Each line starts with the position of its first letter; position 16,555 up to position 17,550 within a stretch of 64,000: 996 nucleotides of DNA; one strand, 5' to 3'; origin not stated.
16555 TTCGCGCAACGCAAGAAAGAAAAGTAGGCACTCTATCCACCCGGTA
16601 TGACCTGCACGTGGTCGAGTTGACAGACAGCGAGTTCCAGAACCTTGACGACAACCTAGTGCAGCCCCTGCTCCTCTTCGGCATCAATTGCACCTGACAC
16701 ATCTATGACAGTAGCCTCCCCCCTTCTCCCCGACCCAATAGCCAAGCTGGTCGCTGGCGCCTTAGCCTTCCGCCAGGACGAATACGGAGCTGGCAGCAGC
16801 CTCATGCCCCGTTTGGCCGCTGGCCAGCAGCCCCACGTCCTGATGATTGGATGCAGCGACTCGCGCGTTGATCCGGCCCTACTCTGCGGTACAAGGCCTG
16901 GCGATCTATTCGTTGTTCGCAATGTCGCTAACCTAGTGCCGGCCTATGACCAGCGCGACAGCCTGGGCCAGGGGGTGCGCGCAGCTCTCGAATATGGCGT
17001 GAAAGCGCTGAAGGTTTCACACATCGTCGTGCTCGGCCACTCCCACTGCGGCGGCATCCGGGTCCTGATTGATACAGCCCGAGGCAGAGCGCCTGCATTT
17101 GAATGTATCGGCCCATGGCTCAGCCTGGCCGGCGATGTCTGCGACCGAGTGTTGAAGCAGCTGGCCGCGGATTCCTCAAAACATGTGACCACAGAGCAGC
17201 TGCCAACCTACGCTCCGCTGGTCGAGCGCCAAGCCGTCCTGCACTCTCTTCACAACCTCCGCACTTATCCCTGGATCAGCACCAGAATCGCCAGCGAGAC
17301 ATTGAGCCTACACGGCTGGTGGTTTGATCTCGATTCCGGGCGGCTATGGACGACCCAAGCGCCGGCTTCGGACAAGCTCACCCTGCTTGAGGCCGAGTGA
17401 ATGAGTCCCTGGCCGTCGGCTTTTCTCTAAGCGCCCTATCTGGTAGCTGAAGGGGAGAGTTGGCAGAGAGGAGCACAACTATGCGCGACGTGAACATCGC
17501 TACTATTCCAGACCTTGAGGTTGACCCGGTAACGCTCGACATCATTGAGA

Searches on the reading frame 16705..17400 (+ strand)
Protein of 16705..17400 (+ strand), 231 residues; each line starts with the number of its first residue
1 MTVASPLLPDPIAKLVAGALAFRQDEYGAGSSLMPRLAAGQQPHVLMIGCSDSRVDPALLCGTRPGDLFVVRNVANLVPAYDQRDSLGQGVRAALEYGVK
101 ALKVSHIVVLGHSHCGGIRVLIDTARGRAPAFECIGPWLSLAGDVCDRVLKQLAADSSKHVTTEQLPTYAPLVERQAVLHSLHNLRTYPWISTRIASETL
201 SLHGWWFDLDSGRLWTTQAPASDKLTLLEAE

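Call 4: search_protein_families(library=pfam, proteins=[window:16705-17400:+])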
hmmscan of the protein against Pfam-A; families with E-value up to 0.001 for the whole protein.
window:16705-17400:+ (231 aa): 1 family
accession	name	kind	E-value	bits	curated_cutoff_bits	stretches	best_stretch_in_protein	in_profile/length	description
PF00484.24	Pro_CA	-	2.7e-43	148.4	25.7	1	45-214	1-156/156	Carbonic anhydrase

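Call 5: search_protein_families(library=ncbifam, proteins=[window:16705-17400:+])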
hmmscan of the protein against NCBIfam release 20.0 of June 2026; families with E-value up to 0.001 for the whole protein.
window:16705-17400:+ (231 aa): 2 families
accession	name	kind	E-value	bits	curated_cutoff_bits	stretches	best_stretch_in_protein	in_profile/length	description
NF007756.0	PRK10437.1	equivalog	6.4e-22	78.1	251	1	33-227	25-201/220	carbonate dehydratase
NF011765.0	PRK15219.1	subfamily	1.5e-07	31.1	221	1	15-125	60-163/245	carbonic anhydrase family protein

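Call 8: search_solved_structures(query=window:16705-17400:+, max_evalue=0.001)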
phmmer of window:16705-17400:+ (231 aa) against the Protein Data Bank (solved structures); distinct sequences matched with E-value up to 0.001: 36.
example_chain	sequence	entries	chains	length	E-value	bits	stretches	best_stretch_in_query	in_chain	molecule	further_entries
1ekj_A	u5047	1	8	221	1.1e-34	123.2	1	14-216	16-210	BETA-CARBONIC ANHYDRASE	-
5swc_A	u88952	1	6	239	5.2e-34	121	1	12-215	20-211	Carbonic anhydrase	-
1ddz_A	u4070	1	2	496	3.6e-27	98.6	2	15-126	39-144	CARBONIC ANHYDRASE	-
7cxw_A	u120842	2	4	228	3.3e-22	82.4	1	33-216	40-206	Carbonic anhydrase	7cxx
4o1j_A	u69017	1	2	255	6.8e-22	81.4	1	33-215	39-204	Carbonic anhydrase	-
4o1k_A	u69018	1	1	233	7.4e-22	81.3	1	31-213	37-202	Carbonic anhydrase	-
7cxy_A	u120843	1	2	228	1.8e-21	80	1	33-216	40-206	Carbonic anhydrase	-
4waj_A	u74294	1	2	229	2.3e-21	79.6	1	10-225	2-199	Carbonic anhydrase 2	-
4wam_A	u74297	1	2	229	8.4e-21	77.8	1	10-225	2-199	beta-carbonic anhydrase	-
3e28_A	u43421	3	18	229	1.5e-20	77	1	10-225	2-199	Carbonic anhydrase 2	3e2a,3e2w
3e24_A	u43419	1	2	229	2.9e-20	76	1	10-225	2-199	Carbonic anhydrase 2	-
3mf3_A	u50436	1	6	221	3.5e-20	75.8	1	10-225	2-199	Carbonic anhydrase 2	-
2a8c_A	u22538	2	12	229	4e-20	75.6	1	10-225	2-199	Carbonic anhydrase 2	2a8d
3qy1_A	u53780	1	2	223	4.9e-20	75.3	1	34-227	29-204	Carbonic anhydrase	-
3e2x_A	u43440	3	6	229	1.4e-19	73.8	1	10-225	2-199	Carbonic anhydrase 2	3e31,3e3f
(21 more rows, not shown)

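Call 34: find_homologous_proteins(query=window:16705-17400:+, max_evalue=1e-20)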
Query window:16705-17400:+ (231 aa): 4207 proteins with E <= 1e-20 among 8000 candidates; the best 120 are listed.
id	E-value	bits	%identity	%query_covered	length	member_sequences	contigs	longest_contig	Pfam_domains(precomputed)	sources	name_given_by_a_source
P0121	1.3e-151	521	100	100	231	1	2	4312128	PF00484.25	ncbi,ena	-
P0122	4.7e-116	404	79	100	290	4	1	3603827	PF00484.25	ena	-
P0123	4.3e-111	388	76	97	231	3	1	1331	PF00484.25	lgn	-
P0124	2.6e-89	317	64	94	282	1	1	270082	PF00484.25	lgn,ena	-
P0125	5.8e-88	312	63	94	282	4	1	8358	PF00484.25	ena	-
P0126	1.3e-87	311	63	94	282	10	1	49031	PF00484.25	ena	-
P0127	5.3e-87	309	61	94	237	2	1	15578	PF00484.25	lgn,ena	-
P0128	7.3e-87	309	62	94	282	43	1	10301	PF00484.25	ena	-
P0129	1.3e-86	308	63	94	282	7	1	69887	PF00484.25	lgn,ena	-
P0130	1.1e-85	305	62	94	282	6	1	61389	PF00484.25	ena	-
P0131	8.7e-85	302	60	94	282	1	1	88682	PF00484.25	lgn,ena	-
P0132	1.0e-83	298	59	97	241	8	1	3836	PF00484.25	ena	-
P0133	9.2e-83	295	59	92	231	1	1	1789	PF00484.25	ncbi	-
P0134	1.3e-82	295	61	92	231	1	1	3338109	PF00484.25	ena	-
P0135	1.4e-81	291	60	90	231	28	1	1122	PF00484.25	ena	-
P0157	3.1e-67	245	55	90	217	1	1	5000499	PF00484.25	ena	-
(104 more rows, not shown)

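Call 35: find_encoding_contigs(protein=P0124, flank=7000, max_places=1)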
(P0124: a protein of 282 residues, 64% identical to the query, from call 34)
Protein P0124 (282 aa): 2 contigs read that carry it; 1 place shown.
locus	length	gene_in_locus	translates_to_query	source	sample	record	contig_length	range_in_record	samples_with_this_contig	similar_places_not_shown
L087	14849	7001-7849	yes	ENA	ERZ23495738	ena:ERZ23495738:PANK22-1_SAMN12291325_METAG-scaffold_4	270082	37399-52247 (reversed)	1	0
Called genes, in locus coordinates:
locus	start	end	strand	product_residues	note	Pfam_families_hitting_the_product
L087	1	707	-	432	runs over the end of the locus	PF00355:Rieske, PF00848:Ring_hydroxyl_A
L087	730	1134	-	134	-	-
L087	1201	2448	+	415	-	PF07690:MFS_1, PF00083:Sugar_tr (weak), PF07690:MFS_1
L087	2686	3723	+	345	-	PF03328:HpcH_HpaI, PF15617:C-C_Bond_Lyase (weak), PF22484:DUF6986, PF01274:MS_TIM-barrel (weak)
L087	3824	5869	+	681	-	PF01642:MM_CoA_mutase, PF02310:B12-binding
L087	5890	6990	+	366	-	PF01936:NYN, PF00313:CSD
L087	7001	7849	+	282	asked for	PF00484:Pro_CA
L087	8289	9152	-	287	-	PF02737:3HCDH_N, PF03446:NAD_binding_2 (weak), PF00725:3HCDH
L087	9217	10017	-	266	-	PF02597:ThiS, PF02391:MoaE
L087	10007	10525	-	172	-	PF00994:MoCF_biosynth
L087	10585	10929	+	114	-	-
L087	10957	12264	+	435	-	PF00919:UPF0004, PF04055:Radical_SAM, PF01938:TRAM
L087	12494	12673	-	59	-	PF03960:ArsC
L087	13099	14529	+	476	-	PF01546:Peptidase_M20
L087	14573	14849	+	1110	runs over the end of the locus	PF27218:MJ0043_C, PF00580:UvrD-helicase, PF13245:AAA_19, PF13604:AAA_30 (faint), PF13361:UvrD_C, PF13538:UvrD_C_2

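Call 36: find_encoding_contigs(protein=P0134, flank=7000, max_places=1)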
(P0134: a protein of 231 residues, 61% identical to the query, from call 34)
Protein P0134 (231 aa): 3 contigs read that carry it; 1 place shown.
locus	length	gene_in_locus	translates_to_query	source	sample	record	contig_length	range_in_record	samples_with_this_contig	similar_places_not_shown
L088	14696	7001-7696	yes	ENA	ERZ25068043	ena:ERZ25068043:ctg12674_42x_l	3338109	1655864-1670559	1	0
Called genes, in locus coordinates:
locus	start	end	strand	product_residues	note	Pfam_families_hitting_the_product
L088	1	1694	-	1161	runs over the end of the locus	PF17757:UvrB_inter, PF21132:MFD_D3, PF02559:CarD_TRCF_RID, PF00270:DEAD, PF04851:ResIII, PF00271:Helicase_C, PF03461:TRCF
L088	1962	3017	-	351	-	PF01965:DJ-1_PfpI, PF00165:HTH_AraC (faint), PF12833:HTH_18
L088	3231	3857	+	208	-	PF09347:DUF1989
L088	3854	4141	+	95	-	PF07045:DUF1330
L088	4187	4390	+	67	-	-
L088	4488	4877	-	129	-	-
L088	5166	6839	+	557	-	PF01268:FTHFS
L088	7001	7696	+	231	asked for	PF00484:Pro_CA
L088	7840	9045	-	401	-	PF01979:Amidohydro_1, PF07969:Amidohydro_3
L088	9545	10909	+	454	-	PF22429:HutF_N, PF01979:Amidohydro_1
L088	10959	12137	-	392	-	PF05762:VWA_CoxE (weak)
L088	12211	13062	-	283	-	PF13191:AAA_16 (faint), PF13401:AAA_22 (weak), PF00004:AAA, PF07724:AAA_2, PF07728:AAA_5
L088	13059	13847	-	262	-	PF19798:Sulfotransfer_5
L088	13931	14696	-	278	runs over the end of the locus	PF17645:Amdase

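Call 37: find_encoding_contigs(protein=P0157, flank=7000, max_places=1)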
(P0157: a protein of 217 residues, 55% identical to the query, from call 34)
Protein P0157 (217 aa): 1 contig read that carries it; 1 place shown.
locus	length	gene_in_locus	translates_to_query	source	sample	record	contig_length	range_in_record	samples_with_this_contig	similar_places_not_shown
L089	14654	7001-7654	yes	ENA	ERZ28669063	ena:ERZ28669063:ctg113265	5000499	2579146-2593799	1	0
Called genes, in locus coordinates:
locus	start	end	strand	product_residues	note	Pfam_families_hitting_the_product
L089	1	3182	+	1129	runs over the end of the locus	-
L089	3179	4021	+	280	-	PF01507:PAPS_reduct (weak)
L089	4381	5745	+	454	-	-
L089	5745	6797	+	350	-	PF14072:DndB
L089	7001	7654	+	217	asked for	PF00484:Pro_CA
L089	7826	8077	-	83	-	PF21983:NikA-like (weak), PF08681:TacA1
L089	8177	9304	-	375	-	PF13173:AAA_14, PF13635:DUF4143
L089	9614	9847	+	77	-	PF15731:MqsA_antitoxin (weak)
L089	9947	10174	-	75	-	-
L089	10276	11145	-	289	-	-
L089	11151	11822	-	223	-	PF01381:HTH_3 (weak)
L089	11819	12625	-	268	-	-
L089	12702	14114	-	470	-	PF20695:UbiD_N, PF01977:UbiD, PF20696:UbiD_C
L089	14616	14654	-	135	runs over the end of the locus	PF12172:zf-ChsH2, PF01796:OB_ChsH2_C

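Call 51: find_encoding_contigs(protein=P0122, flank=8000, max_places=3)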
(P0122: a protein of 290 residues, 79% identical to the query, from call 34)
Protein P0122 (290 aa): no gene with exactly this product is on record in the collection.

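Call 56: find_related_loci(query=window:16705-17400:+, collection=metagenome_contigs, flank=6000)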
Query window:16705-17400:+ (231 aa) in metagenome_contigs; peptide patterns used: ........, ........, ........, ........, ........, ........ (x = any residue, [..] = any of these).
145 stretches matched a pattern; 41 encode a relative of the query (tblastn E <= 1e-3); 41 distinct loci.
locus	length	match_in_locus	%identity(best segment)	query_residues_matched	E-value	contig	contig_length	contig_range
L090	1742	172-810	51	12-225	1e-65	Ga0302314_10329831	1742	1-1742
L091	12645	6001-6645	51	12-228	5e-62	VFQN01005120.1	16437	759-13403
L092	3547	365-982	49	11-218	9e-61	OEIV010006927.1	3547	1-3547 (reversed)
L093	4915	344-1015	47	12-218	1e-59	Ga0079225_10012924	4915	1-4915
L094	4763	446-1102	48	12-229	2e-59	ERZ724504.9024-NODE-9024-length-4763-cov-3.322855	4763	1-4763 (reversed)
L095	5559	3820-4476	48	12-229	2e-59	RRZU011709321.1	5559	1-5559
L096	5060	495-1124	47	12-217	2e-58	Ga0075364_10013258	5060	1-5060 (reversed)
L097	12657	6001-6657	47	12-229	1e-57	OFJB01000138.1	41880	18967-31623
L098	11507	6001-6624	49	12-216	3e-57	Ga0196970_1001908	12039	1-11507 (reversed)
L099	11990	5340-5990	44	2-227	3e-57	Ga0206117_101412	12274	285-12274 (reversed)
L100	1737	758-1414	47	12-229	5e-59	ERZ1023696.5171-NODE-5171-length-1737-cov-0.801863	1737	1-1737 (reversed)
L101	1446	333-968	46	11-219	7e-59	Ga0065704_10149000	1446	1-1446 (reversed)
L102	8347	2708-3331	48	12-218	3e-55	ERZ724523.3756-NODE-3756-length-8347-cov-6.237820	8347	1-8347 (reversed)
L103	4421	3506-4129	48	12-218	3e-55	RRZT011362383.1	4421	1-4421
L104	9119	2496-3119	48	12-218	3e-55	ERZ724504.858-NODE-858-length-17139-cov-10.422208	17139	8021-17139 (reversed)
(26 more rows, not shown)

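Call 76: search_protein_families(library=padloc, max_evalue=0.001, proteins=[window:16705-17400:+])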
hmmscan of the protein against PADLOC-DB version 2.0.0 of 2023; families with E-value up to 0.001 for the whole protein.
window:16705-17400:+ (231 aa): 0 families
